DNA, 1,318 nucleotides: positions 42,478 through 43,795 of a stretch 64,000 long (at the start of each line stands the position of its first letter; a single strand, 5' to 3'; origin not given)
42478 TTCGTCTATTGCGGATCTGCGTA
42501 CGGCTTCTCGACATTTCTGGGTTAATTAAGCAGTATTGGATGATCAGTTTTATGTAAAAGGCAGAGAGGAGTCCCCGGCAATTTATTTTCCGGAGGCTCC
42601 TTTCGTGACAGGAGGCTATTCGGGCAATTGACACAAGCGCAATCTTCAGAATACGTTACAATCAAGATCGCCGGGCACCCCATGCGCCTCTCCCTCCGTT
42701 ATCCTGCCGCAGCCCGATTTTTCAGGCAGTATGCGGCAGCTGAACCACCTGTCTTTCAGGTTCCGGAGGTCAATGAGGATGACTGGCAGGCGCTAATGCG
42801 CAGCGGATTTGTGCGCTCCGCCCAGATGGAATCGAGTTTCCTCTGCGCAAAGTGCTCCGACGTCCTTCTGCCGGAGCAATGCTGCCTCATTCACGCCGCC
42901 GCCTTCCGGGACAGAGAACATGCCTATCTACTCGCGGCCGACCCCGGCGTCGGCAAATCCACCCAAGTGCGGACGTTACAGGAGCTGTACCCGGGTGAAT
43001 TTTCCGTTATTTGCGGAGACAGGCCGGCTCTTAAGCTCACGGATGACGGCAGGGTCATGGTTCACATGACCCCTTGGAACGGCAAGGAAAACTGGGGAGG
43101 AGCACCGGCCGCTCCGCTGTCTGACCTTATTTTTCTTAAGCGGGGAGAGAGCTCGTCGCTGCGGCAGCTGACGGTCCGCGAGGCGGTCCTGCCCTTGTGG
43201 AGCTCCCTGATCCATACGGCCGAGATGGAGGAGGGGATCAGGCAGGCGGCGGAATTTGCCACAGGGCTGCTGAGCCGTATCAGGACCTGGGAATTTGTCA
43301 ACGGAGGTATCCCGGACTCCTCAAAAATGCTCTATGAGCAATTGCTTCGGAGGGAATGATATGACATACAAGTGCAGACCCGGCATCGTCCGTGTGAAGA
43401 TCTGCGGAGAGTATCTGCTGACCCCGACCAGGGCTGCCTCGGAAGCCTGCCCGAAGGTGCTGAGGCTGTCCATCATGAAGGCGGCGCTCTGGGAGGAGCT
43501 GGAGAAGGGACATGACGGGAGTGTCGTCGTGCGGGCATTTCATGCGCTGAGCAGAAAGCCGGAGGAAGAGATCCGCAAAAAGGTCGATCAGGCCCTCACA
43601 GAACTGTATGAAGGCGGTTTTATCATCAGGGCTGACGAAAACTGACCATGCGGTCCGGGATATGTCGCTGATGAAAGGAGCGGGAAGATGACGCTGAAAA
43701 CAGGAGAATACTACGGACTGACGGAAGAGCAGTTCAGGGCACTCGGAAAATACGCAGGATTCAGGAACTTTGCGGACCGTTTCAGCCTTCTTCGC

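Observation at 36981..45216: ~7 kb surface-protein cassette bracketed by perfect 29-bp inverted recombinase-like sites, next to an intact tyrosine recombinase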

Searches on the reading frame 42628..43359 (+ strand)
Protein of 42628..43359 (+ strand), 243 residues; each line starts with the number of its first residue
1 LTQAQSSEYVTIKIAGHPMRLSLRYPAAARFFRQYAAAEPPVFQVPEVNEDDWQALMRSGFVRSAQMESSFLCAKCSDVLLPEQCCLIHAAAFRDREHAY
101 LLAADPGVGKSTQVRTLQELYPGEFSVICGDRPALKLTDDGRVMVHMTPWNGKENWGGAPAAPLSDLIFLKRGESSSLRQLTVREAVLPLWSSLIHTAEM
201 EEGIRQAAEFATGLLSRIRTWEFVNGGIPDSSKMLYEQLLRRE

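Call 8: search_protein_families(library=pfam, proteins=[window:42628-43359:+], max_evalue=0.01)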
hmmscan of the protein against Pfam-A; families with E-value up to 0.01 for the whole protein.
window:42628-43359:+ (243 aa): 0 families

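Call 66: search_protein_families(library=ncbifam, proteins=[window:42628-43359:+], max_evalue=0.01)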
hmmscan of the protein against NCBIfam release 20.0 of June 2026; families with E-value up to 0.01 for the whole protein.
window:42628-43359:+ (243 aa): 1 family
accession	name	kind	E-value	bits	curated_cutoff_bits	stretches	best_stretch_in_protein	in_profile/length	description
TIGR04352.1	HprK_rel_A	equivalog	0.0016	17.6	200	1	84-114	95-125/280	HprK-related kinase A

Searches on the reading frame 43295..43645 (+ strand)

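Call 8: search_protein_families(library=pfam, proteins=[window:43295-43645:+], max_evalue=0.01)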
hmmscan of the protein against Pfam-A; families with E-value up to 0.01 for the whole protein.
window:43295-43645:+ (116 aa): 1 family
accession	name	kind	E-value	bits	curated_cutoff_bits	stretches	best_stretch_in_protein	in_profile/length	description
PF05402.18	PqqD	-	0.0097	16.7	23.4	0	63-110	20-67/67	Coenzyme PQQ synthesis protein D (PqqD)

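Call 66: search_protein_families(library=ncbifam, proteins=[window:43361-43645:+], max_evalue=0.01)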
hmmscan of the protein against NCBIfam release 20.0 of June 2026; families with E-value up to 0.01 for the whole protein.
window:43361-43645:+ (94 aa): 0 families
